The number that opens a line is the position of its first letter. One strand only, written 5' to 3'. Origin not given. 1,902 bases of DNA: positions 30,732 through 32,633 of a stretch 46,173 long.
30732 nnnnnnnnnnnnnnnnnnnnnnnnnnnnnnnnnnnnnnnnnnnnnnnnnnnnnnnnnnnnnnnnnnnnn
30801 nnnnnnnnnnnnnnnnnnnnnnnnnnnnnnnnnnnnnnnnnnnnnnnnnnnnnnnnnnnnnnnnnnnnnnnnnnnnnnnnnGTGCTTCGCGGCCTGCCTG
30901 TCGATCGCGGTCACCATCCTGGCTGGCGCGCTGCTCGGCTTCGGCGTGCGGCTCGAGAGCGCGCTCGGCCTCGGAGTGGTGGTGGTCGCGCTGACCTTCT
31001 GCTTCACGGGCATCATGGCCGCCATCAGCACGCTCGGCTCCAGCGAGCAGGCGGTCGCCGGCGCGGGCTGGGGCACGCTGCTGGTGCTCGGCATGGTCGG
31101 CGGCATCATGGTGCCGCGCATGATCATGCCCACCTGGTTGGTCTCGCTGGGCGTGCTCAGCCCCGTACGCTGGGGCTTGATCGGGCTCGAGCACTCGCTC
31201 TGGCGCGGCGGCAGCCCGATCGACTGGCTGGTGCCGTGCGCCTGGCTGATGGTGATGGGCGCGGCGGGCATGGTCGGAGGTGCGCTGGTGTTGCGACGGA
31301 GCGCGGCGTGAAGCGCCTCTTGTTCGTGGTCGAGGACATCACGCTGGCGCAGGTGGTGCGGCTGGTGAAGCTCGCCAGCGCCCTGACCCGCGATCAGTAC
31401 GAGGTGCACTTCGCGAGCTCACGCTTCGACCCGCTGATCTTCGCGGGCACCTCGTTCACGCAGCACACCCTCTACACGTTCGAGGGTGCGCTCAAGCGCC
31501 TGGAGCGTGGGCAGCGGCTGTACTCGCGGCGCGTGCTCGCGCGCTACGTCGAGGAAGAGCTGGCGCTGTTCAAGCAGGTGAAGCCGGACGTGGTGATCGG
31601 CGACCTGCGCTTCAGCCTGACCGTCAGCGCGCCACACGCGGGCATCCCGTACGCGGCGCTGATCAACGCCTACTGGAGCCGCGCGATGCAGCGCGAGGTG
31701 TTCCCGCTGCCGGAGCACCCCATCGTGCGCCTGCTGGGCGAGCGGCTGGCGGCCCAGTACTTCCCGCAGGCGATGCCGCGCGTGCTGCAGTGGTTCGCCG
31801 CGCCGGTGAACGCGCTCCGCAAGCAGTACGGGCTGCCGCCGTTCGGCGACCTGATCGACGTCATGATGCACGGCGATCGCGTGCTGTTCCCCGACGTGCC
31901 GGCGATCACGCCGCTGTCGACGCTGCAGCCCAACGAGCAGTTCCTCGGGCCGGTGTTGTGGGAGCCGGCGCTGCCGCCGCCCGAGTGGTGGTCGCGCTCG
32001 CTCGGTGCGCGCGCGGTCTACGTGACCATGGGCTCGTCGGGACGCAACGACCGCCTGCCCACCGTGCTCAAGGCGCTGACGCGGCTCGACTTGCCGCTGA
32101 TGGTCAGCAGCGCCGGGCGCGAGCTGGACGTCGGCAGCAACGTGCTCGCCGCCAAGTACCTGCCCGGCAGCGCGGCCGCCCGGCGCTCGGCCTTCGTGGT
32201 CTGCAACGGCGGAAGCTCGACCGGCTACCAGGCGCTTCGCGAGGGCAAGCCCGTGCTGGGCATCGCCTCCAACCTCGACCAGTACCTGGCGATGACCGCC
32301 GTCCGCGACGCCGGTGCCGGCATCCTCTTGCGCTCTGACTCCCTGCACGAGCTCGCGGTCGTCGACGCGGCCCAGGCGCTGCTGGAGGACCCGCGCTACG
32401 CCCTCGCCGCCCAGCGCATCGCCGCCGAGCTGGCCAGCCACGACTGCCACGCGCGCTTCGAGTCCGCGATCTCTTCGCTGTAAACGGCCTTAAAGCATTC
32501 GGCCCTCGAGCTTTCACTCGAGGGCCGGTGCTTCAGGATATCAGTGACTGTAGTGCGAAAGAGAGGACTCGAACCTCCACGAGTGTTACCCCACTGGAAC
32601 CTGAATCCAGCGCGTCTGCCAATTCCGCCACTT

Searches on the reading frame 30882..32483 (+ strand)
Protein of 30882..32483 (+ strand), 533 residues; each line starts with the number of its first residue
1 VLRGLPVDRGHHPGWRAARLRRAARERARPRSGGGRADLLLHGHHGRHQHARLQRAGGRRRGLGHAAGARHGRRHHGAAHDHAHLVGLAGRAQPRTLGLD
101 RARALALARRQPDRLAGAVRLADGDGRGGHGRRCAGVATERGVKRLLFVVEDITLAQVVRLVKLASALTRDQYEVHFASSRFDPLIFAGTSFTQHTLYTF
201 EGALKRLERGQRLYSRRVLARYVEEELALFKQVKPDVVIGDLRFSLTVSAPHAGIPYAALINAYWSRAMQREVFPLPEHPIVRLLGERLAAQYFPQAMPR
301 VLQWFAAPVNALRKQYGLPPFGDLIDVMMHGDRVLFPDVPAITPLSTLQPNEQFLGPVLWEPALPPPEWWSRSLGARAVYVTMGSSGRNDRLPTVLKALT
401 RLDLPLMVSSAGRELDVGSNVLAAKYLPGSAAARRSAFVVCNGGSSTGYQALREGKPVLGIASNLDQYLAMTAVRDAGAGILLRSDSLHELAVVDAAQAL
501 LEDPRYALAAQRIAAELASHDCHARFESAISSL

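Call 49: search_protein_families(library=pfam, proteins=[window:30882-32483:+], max_evalue=0.001)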
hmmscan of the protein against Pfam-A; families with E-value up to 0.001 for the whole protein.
window:30882-32483:+ (533 aa): 1 family
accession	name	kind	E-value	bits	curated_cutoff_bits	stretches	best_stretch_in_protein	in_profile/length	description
PF06722.18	EryCIII-like_C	-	4.1e-11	43.5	31.7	1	395-522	3-134/145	Erythromycin biosynthesis protein CIII-like, C-terminal domain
